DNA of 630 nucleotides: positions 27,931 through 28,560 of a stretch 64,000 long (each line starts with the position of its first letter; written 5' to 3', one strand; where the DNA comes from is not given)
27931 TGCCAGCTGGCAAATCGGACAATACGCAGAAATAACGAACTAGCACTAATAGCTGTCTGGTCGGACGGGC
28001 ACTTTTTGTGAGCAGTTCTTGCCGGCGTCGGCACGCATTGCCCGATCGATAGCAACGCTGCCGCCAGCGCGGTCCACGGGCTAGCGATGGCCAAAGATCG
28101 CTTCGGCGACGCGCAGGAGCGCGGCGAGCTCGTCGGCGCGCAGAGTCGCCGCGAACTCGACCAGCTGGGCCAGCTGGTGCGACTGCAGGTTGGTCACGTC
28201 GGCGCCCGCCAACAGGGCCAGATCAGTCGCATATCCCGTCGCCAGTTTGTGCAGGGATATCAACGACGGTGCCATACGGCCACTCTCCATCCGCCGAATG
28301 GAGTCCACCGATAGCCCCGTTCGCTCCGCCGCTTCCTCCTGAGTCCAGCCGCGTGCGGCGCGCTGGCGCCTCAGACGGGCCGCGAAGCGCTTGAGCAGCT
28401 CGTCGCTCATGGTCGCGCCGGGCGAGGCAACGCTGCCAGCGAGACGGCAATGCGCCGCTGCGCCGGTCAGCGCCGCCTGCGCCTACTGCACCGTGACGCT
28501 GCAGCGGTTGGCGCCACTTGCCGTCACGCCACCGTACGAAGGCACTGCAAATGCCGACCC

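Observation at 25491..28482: Tandem duplicated XRE regulators plus a STAND/LAL-type ATPase-HTH regulator, downstream of the giant Big_2 lipoprotein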

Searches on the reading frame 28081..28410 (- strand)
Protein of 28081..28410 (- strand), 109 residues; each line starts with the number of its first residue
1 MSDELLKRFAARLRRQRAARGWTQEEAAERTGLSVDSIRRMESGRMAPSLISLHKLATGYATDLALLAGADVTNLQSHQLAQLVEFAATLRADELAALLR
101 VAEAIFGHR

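Call 7: search_protein_families(library=pfam, proteins=[window:28081-28410:-], max_evalue=1)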
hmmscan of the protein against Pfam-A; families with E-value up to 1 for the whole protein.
window:28081-28410:- (109 aa): 14 families
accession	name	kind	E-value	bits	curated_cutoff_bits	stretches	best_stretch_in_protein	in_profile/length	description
PF13560.12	HTH_31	-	5.7e-14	52.6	27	1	8-68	1-62/64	Helix-turn-helix domain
PF01381.28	HTH_3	-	8.3e-13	48.6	23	1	13-66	1-54/55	Helix-turn-helix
PF13413.12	HTH_25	-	4e-07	30.2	24.6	1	12-48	1-39/62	Helix-turn-helix domain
PF13443.12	HTH_26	-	4.5e-05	24.1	22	1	12-58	1-48/63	Cro/C1-type HTH DNA-binding domain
PF12844.13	HTH_19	-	0.0025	18.1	30.2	1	11-49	2-40/64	Helix-turn-helix domain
PF13744.12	HTH_37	-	0.0041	17.3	27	1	9-56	19-64/80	Helix-turn-helix domain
PF04545.22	Sigma70_r4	-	0.0054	16.7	24.1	1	15-43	17-42/50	Sigma-70, region 4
PF13518.12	HTH_28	-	0.0057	17.2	25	1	16-40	7-31/52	Helix-turn-helix domain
PF13384.12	HTH_23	-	0.0092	16.2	24.6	1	17-40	13-36/50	Homeodomain-like domain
PF12728.13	HTH_17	-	0.012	16.3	27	1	23-46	3-27/51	Helix-turn-helix domain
PF00376.29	MerR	-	0.017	15.3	28.2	1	26-42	4-20/38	MerR family regulatory protein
PF08281.18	Sigma70_r4_2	-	0.021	14.9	25.7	1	21-40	26-45/54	Sigma-70, region 4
PF13551.12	HTH_29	-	0.05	14.1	28.1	1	18-40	8-31/64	Winged helix-turn helix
PF13542.12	HTH_Tnp_ISL3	-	0.2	11.6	27.4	1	16-41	22-46/51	Helix-turn-helix domain of transposase family ISL3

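Call 8: search_protein_families(library=ncbifam, proteins=[window:28081-28410:-], max_evalue=1)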
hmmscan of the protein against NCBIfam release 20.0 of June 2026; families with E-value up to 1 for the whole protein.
window:28081-28410:- (109 aa): 16 families
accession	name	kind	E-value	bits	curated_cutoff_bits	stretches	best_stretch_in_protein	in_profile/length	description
NF041951.1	phage_RstR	subfamily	1.9e-12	47.4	80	1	8-105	2-99/108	RstR family transcriptional repressor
NF006015.0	PRK08154.1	subfamily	8.8e-09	34.9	204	1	3-103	25-123/314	anaerobic benzoate catabolism transcriptional regulator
TIGR00270.2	TIGR00270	equivalog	1.8e-07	31.1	110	1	3-57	70-124/159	multiprotein bridging factor aMBF1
TIGR03070.1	couple_hipB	subfamily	2.3e-07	30.7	71.65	1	8-55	2-49/58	type II toxin-antitoxin system Y4mF family antitoxin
NF047948.1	male_kill_WMK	equivalog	2.1e-06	27.4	300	1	7-97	161-252/300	WO male-killing family protein Wmk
NF007408.0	PRK09943.1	equivalog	9.7e-06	25.3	211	1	1-65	1-64/185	HTH-type transcriptional regulator PuuR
NF010465.0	PRK13890.1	equivalog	7.6e-05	22.8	96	1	15-83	12-78/121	conjugal transfer protein TrbA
TIGR03830.1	CxxCG_CxxCG_HTH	subfamily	0.00012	21.8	61.8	1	11-50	68-107/127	type II TA system antitoxin MqsA family protein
NF058600.1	TransRegSco1979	equivalog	0.00014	21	350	1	10-61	10-61/280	Sco1979 family transcriptional regulator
NF008109.0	PRK10856.1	equivalog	0.00083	19.1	208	1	11-67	17-71/334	cytoskeleton protein RodZ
NF007257.0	PRK09706.1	subfamily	0.0016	18.2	101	1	8-58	5-55/135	transcriptional repressor DicA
TIGR01764.1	excise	domain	0.024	15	28.8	1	23-41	3-21/49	excisionase family DNA-binding protein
NF007481.0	PRK10072.1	equivalog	0.04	14.4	110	1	13-53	38-78/96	HTH-type transcriptional regulator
NF007271.0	PRK09726.1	equivalog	0.049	13.6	79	1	9-65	13-69/88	type II toxin-antitoxin system antitoxin HipB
TIGR02479.1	FliA_WhiG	subfamily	0.056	13.2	189.6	1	15-63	93-141/224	FliA/WhiG family RNA polymerase sigma factor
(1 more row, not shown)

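Call 9: search_protein_families(library=padloc, proteins=[window:28081-28410:-], max_evalue=1)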
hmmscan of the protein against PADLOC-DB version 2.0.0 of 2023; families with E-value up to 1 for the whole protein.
window:28081-28410:- (109 aa): 13 families
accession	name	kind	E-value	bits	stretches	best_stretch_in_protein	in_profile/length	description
PDLC04142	capH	-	5.2e-09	35.1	1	7-84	5-74/103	capH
PDLC02926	HTH_VI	-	6.9e-08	30.6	1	12-67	5-60/92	-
PDLC03954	RmrA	-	7.7e-07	26.3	1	6-69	7-71/380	-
PDLC03949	RmrA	-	1e-06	25.9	1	11-80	5-74/363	-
PDLC03664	Control_protein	-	1.1e-06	27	1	6-59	11-64/74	control protein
PDLC03947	RmrA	-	7.8e-06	23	1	10-60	13-63/383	-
PDLC03951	RmrA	-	3.1e-05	21.1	1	10-67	10-67/400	-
PDLC03946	RmrA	-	3.4e-05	20.7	1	11-79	5-73/357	-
PDLC04133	mad1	-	0.00048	18.4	1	21-43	5-27/60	mads_1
PDLC03952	RmrA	-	0.0012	15.8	1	11-61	25-75/395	-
PDLC03944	RmrA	-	0.0014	15.7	1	10-58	8-56/384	-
PDLC03956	RmrA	-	0.0072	13.4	1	10-59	10-60/399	-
PDLC03665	Control_protein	-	0.01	14.1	1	8-63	8-64/77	control protein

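Call 50: find_homologous_proteins(query=A6, max_evalue=0.00001)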
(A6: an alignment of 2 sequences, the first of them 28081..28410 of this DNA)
Query A6 (2 sequences) (109 aa, profile of the alignment): 11 proteins with E <= 0.00001 among 3388 candidates.
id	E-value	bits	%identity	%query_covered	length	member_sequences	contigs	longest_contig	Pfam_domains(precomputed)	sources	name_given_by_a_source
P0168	1.8e-70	253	43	96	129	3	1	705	PF12844.14,PF01381.29,PF13560.13,PF13443.13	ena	-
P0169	4.4e-26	109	100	59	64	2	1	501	-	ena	-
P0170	8.2e-10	57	45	47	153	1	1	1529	PF01381.29,PF13560.13,PF13443.13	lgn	-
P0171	4.6e-8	51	42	58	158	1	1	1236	PF12844.14,PF01381.29,PF13560.13,PF13443.13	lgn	-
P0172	2.0e-7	49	43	58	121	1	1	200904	PF12844.14,PF01381.29,PF13560.13,PF13443.13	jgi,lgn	jgi:transcriptional regulator with XRE-family HTH domain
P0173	3.5e-7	48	56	50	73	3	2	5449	PF12844.14,PF13413.13,PF01381.29,PF13560.13,PF13443.13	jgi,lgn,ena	-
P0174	5.2e-7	48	51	39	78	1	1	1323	PF12844.14,PF13413.13,PF01381.29,PF13560.13,PF13443.13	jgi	-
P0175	6.3e-7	47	50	54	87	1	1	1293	PF12844.14,PF01381.29,PF13560.13,PF13443.13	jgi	jgi:transcriptional regulator with XRE-family HTH domain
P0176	8.3e-7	47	48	37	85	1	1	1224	PF12844.14,PF01381.29,PF13560.13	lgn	-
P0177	1.1e-6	46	39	54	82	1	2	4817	PF12844.14,PF13413.13,PF01381.29,PF13560.13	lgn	-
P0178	3.6e-6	45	51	36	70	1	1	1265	PF12844.14,PF01381.29,PF13560.13,PF13443.13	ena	-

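Call 53: find_encoding_contigs(protein=P0172, flank=6000, max_places=2)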
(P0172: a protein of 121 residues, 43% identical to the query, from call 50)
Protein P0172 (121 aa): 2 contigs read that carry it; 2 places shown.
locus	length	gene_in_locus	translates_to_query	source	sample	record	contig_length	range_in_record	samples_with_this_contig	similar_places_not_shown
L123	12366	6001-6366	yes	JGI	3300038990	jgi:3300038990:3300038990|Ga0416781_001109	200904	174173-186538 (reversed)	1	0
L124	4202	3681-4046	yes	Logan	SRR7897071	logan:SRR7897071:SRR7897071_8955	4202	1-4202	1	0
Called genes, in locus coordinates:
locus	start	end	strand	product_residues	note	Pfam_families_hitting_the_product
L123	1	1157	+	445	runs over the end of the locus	PF00270:DEAD, PF04851:ResIII, PF00271:Helicase_C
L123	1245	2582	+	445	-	PF00270:DEAD, PF04851:ResIII, PF00271:Helicase_C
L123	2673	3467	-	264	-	-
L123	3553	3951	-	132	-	-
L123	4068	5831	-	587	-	PF00989:PAS (weak), PF13188:PAS_8 (weak), PF08447:PAS_3, PF08448:PAS_4 (weak), PF13426:PAS_9, PF00990:GGDEF, PF00563:EAL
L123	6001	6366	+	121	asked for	PF12844:HTH_19, PF13560:HTH_31, PF01381:HTH_3, PF13443:HTH_26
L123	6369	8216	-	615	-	PF00270:DEAD, PF00271:Helicase_C, PF16124:RecQ_Zn_bind, PF09382:RQC, PF00570:HRDC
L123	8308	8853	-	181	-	PF00072:Response_reg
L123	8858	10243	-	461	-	PF00072:Response_reg, PF08668:HDOD (weak), PF13487:HD_5, PF01966:HD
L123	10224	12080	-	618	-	PF01590:GAF (weak), PF13185:GAF_2 (weak), PF08447:PAS_3, PF00512:HisKA (faint), PF02518:HATPase_c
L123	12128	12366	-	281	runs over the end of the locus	PF08668:HDOD, PF01966:HD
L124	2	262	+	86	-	?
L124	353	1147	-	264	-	-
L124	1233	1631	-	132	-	-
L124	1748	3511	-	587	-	PF00989:PAS (weak), PF13188:PAS_8 (weak), PF08447:PAS_3, PF08448:PAS_4 (weak), PF13426:PAS_9, PF00990:GGDEF, PF00563:EAL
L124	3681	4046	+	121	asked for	PF12844:HTH_19, PF13560:HTH_31, PF01381:HTH_3, PF13443:HTH_26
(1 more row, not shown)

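Call 54: find_encoding_contigs(protein=P0168, flank=6000, max_places=3)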
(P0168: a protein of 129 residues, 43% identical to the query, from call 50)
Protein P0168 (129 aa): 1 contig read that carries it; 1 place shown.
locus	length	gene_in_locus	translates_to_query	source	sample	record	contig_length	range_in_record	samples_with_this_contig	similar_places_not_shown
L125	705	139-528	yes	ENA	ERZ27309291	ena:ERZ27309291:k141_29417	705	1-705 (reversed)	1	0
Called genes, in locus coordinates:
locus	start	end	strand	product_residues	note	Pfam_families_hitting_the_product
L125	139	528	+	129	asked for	PF12844:HTH_19 (weak), PF13560:HTH_31, PF01381:HTH_3, PF13443:HTH_26 (weak)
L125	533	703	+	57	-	?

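Call 80: search_solved_structures(query=A6, max_evalue=0.001)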
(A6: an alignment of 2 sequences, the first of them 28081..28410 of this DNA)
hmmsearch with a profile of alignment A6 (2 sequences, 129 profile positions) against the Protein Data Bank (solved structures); distinct sequences matched with E-value up to 0.001: 13.
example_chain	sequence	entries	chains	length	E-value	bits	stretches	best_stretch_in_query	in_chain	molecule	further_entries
8vd6_A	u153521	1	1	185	2.1e-08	37.4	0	27-88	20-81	CAP REPEAT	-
6rnz_A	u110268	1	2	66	1.3e-07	34.8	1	16-77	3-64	HTH-type transcriptional regulator DdrOC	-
6jq1_A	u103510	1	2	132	1.8e-07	34.4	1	15-79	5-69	Transcriptional regulator, XRE family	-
6rnx_A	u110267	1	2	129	2.8e-07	33.8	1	16-82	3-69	HTH-type transcriptional regulator DdrOC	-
6rmq_A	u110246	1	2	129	3.9e-07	33.3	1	16-78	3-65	HTH-type transcriptional regulator DdrOC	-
2b5a_A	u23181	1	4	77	4.1e-06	30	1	12-69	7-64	C.BclI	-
1y7y_A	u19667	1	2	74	1.1e-05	28.7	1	12-69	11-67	C.AhdI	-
9xz9_A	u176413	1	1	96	3.5e-05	27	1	12-70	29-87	Quorum sensing controller protein QseC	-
9k3w_A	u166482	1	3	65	6.4e-05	26.1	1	18-72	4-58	Transcriptional regulator, PbsX family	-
3vk0_A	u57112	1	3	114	0.00023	24.3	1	11-71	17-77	Transcriptional regulator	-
3pxp_A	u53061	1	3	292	0.0005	23.3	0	11-54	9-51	Helix-turn-helix domain protein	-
7t5u_A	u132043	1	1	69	0.00056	23.1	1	15-75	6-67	Helix-turn-helix domain-containing protein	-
1y9q_A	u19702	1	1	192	0.00063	22.9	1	15-73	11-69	transcriptional regulator, HTH_3 family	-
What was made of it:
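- Closest known: Small XRE/Cro-C1 repressors with C-terminal dimerisation domains. Same: Best PDB sequence matches are DdrO, C.BclI and C.AhdI (call 80).
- Closest known: Small XRE/Cro-C1 repressors with C-terminal dimerisation domains. Different: PDB matches cover the HTH only (call 80).
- The XRE proteins give weak PADLOC capH and control-protein hits and match DdrO in the HTH region (calls 9, 80).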

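Call 90: search_dna_similar(query=window:28081-28410:-, collection=phages, mode=protein, max_evalue=0.001, max_rows=8)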
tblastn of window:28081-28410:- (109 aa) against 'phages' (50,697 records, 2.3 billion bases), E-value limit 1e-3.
No match.
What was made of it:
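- Tried and rejected: XRE1 has no match in the phages collection (call 90).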

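Call 94: find_related_loci(query=A6, collection=metagenome_contigs, flank=5000)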
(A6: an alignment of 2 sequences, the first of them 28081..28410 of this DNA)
Query A6 (109 aa) in metagenome_contigs; peptide patterns used: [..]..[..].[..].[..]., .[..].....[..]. (x = any residue, [..] = any of these).
600 stretches matched a pattern (row limit reached: there are more); 221 encode a relative of the query (tblastn E <= 1e-3); the best 80 are kept; 80 distinct loci.
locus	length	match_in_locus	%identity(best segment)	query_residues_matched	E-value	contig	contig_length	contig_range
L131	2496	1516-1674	49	6-58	5e-10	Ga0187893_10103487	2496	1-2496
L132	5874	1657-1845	40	5-67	2e-9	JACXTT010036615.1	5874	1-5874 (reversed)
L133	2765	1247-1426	42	4-63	3e-9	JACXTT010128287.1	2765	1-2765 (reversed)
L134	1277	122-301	45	4-63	6e-9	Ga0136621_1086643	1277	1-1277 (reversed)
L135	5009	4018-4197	45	4-63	5e-9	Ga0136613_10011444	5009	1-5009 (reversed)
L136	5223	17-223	39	10-79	6e-9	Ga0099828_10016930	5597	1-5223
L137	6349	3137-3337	37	7-74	7e-9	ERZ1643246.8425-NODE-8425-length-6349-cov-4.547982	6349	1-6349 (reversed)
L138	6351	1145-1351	39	10-79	7e-9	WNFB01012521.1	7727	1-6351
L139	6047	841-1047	39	10-79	7e-9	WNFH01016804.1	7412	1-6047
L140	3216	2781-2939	45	12-64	7e-9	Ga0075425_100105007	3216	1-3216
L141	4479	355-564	38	9-79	7e-9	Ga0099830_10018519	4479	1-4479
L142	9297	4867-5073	39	10-79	8e-9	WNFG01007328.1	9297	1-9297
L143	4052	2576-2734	45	12-64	7e-9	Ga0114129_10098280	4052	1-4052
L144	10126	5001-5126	50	9-50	1e-8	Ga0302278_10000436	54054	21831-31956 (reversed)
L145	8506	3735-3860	50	9-50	1e-8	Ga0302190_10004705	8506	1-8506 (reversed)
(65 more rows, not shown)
